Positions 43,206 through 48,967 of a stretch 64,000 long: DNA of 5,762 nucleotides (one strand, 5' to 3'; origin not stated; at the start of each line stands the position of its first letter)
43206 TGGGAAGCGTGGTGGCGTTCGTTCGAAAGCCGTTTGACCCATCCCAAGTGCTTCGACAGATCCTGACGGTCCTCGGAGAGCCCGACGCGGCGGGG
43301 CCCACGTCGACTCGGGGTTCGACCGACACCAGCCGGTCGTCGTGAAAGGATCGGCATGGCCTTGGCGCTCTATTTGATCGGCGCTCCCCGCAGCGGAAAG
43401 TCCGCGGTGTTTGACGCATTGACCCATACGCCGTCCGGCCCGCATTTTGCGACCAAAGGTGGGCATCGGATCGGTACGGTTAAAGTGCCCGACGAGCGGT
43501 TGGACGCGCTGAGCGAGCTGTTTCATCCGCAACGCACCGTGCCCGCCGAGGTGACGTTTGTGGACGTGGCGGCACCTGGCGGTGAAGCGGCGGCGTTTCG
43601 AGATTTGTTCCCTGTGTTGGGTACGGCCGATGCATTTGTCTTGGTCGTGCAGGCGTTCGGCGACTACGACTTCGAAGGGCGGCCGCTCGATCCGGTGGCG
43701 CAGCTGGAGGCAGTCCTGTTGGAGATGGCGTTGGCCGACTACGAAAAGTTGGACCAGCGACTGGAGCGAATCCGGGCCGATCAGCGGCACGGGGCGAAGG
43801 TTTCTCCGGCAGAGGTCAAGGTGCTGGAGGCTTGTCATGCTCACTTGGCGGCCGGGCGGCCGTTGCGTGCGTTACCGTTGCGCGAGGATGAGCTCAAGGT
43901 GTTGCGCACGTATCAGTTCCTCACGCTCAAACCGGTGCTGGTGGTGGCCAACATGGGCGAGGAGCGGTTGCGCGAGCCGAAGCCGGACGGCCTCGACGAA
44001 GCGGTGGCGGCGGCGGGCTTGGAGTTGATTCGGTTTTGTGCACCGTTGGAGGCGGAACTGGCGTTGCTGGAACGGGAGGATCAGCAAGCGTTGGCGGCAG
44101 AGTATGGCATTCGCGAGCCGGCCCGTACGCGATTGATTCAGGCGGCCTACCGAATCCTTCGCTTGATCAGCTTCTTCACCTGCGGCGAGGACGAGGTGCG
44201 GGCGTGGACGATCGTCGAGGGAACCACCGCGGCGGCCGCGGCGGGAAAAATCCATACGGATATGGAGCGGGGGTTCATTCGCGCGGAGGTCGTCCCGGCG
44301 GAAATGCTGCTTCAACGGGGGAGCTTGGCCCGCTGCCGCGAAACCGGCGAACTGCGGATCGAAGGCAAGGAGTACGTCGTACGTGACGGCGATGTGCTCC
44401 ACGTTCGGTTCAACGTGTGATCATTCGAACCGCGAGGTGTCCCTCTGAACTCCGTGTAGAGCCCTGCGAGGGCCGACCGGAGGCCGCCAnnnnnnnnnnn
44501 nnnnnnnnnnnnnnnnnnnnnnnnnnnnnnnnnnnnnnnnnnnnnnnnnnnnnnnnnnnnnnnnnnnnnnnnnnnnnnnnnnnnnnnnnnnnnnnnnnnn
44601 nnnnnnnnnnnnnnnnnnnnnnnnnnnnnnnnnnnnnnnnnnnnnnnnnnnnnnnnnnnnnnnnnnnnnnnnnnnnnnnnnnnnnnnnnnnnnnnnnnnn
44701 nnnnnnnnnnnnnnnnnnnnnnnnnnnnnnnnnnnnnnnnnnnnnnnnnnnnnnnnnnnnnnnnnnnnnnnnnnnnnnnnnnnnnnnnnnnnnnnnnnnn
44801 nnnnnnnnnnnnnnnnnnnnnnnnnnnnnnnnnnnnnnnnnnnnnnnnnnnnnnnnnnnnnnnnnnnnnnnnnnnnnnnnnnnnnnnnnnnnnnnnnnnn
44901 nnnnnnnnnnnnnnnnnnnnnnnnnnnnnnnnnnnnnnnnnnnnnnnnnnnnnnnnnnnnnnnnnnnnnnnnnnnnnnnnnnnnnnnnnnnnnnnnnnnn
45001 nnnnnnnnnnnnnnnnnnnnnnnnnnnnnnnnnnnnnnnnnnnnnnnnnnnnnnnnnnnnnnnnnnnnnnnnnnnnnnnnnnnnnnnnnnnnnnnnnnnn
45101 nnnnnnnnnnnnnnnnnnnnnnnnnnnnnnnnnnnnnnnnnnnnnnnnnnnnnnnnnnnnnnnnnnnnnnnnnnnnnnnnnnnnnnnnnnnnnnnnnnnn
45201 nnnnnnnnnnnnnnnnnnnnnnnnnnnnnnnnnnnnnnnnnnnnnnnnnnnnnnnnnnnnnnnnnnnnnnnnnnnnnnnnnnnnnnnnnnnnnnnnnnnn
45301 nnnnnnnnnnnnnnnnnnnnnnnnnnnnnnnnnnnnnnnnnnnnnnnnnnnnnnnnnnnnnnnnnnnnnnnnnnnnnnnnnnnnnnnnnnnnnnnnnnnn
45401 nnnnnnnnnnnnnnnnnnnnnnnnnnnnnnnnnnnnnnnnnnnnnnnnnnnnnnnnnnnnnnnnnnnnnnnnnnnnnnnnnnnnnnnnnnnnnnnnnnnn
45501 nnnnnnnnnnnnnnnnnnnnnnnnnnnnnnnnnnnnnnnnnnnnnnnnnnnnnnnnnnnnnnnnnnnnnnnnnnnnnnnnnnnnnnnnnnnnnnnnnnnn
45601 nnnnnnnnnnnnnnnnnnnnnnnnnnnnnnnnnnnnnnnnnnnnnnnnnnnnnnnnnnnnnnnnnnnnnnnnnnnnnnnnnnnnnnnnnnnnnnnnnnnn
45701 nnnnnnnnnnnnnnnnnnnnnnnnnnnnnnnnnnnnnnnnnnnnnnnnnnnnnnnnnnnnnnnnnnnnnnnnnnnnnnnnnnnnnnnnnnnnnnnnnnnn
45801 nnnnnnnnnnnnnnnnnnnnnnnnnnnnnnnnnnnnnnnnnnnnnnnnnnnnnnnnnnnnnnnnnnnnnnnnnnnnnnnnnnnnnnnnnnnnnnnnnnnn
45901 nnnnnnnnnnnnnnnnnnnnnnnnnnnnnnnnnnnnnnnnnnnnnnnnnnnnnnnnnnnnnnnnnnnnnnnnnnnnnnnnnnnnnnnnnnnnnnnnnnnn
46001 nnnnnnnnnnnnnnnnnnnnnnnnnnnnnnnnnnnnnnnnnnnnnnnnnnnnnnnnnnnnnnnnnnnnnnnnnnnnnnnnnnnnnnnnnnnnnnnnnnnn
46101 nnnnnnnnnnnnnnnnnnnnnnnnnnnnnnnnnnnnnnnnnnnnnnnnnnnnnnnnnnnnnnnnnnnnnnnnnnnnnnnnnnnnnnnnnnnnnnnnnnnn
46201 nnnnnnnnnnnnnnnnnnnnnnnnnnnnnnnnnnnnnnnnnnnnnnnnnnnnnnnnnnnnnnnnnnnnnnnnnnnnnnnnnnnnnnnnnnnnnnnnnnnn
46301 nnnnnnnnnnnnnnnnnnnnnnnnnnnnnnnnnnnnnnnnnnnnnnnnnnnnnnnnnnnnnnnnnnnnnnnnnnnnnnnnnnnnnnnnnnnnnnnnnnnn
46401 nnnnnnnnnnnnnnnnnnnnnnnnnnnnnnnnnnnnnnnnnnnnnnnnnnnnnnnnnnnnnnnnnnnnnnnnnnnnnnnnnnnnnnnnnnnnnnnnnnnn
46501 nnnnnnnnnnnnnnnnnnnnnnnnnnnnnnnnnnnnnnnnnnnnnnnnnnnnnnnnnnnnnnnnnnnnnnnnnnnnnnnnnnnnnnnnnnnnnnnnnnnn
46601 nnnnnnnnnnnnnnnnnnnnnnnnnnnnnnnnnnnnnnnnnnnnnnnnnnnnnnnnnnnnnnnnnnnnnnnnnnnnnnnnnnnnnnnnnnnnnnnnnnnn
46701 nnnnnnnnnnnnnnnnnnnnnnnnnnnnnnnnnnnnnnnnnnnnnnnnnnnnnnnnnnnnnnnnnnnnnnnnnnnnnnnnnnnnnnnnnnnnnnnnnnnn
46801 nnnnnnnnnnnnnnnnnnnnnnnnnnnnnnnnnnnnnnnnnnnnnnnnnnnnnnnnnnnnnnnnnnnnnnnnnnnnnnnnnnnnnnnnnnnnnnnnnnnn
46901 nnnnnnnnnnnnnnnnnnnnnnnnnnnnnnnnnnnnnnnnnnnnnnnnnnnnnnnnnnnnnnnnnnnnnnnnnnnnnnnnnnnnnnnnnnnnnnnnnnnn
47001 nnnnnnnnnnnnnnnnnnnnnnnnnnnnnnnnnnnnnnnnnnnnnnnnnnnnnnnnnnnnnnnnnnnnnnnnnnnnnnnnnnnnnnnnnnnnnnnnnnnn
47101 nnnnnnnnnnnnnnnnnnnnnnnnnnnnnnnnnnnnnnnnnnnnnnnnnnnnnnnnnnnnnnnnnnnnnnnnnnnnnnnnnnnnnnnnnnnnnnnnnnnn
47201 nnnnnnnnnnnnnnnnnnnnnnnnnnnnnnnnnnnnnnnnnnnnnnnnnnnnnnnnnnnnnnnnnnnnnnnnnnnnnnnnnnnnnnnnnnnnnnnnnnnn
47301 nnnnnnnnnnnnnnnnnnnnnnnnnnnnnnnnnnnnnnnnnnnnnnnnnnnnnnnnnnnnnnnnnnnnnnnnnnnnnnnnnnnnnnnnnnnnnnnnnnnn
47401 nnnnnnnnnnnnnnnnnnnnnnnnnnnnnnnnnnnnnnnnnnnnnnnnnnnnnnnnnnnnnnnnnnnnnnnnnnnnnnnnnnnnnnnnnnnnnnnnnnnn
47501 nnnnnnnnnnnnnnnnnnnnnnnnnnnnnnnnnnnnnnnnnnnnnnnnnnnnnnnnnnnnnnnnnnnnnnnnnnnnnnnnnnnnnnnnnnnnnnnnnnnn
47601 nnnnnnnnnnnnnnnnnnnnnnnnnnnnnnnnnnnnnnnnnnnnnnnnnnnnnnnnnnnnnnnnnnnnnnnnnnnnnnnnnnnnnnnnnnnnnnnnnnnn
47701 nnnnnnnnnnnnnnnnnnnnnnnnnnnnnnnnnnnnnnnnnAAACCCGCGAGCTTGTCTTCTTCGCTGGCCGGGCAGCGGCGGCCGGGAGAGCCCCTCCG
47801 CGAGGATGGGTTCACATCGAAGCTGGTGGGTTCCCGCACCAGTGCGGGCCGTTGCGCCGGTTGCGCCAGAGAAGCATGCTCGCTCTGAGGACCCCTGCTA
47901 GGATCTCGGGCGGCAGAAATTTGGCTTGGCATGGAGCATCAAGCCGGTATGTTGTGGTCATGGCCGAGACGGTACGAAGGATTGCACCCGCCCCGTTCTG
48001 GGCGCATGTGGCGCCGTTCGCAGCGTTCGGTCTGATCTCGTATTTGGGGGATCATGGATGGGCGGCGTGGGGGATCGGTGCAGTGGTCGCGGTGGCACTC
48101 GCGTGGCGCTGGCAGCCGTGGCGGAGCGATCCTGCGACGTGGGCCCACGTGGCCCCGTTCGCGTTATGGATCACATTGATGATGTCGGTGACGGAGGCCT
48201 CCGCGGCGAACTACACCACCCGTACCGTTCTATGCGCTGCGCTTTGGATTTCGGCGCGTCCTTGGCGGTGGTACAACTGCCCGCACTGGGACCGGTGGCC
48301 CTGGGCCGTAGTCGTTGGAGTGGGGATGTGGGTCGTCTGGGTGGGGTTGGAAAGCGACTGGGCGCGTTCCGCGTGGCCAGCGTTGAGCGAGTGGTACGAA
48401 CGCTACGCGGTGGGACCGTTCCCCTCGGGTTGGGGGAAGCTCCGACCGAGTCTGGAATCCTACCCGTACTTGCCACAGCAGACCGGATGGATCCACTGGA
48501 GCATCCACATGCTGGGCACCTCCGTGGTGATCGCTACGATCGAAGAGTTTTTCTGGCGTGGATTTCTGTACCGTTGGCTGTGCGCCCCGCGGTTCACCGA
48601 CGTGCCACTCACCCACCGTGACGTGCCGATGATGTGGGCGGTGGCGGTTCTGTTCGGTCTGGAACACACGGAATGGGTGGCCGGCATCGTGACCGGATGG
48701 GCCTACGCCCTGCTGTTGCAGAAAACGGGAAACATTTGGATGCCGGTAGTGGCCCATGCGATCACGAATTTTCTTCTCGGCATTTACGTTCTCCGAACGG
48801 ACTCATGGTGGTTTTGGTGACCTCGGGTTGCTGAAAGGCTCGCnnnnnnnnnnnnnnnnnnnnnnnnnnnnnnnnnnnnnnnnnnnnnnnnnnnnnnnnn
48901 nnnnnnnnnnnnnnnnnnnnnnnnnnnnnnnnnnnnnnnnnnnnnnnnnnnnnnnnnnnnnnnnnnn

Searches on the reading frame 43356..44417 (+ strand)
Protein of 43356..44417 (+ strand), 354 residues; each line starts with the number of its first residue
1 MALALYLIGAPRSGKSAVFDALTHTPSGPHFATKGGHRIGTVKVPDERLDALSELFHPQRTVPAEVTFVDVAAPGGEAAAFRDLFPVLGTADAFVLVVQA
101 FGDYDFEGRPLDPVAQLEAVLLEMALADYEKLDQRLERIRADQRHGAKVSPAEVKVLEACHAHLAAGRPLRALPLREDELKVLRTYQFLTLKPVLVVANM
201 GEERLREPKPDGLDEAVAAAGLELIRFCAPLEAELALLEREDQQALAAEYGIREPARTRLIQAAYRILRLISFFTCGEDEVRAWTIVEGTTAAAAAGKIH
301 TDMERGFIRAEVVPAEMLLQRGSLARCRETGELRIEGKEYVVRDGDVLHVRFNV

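Call 8: search_protein_families(library=pfam, proteins=[window:43356-44417:+], max_evalue=0.001)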
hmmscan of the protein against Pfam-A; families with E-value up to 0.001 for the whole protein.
window:43356-44417:+ (354 aa): 1 family
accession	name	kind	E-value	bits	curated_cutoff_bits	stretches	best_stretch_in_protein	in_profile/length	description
PF06071.19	YchF-GTPase_C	-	1.4e-34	118.5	27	1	270-353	1-84/84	Protein of unknown function (DUF933)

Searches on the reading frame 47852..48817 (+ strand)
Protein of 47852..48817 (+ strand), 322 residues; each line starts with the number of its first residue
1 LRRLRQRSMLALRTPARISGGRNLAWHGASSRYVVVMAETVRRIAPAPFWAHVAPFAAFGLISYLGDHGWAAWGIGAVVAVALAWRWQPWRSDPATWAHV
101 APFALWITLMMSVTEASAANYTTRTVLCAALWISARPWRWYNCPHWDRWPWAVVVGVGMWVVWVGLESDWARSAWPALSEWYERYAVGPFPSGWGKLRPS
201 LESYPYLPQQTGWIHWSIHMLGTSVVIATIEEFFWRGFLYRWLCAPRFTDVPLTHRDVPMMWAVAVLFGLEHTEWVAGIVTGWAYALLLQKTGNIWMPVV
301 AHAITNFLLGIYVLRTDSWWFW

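Call 8: search_protein_families(library=pfam, proteins=[window:47852-48817:+], max_evalue=0.001)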
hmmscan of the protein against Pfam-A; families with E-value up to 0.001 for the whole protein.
window:47852-48817:+ (322 aa): 1 family
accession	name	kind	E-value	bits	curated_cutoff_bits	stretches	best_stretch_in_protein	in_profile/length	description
PF02517.21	Rce1-like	-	1.1e-13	51.7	22.4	1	216-308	4-93/93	Type II CAAX prenyl endopeptidase Rce1-like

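Call 77: search_protein_families(library=padloc, proteins=[window:47960-48817:+], max_evalue=0.01)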
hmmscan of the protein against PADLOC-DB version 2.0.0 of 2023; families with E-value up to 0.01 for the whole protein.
window:47960-48817:+ (286 aa): 0 families

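Call 78: search_protein_families(library=ncbifam, proteins=[window:47960-48817:+], max_evalue=0.01)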
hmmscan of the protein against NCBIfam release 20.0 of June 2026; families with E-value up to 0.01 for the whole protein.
window:47960-48817:+ (286 aa): 6 families
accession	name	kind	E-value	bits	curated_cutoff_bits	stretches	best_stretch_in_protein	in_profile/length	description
TIGR03008.1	pepcterm_CAAX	equivalog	2.3e-35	122.5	81.05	1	175-286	111-222/222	CAAX prenyl protease-related protein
TIGR04162.1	exo_VPEID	exception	3.2e-08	33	150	1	52-283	318-513/516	exosortase E/protease, VPEID-CTERM system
NF040914.1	Mrt_core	domain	1e-07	31.9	100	1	185-274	5-102/108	myxosortase family intramembrane protease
NF041647.1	ABC_perm_CPBP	equivalog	6.4e-06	25.2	435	1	179-272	541-629/636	ABC transporter permease subunit/CPBP intramembrane protease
NF033192.3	CPBP_JDVT_MrtJ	equivalog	2.6e-05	24.8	75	1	190-272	7-94/98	JDVT-CTERM system glutamic-type intramembrane protease MrtJ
NF040594.1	CPBP_fam_MrtC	equivalog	0.0048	16.6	195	1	183-271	117-213/221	myxosortase MrtC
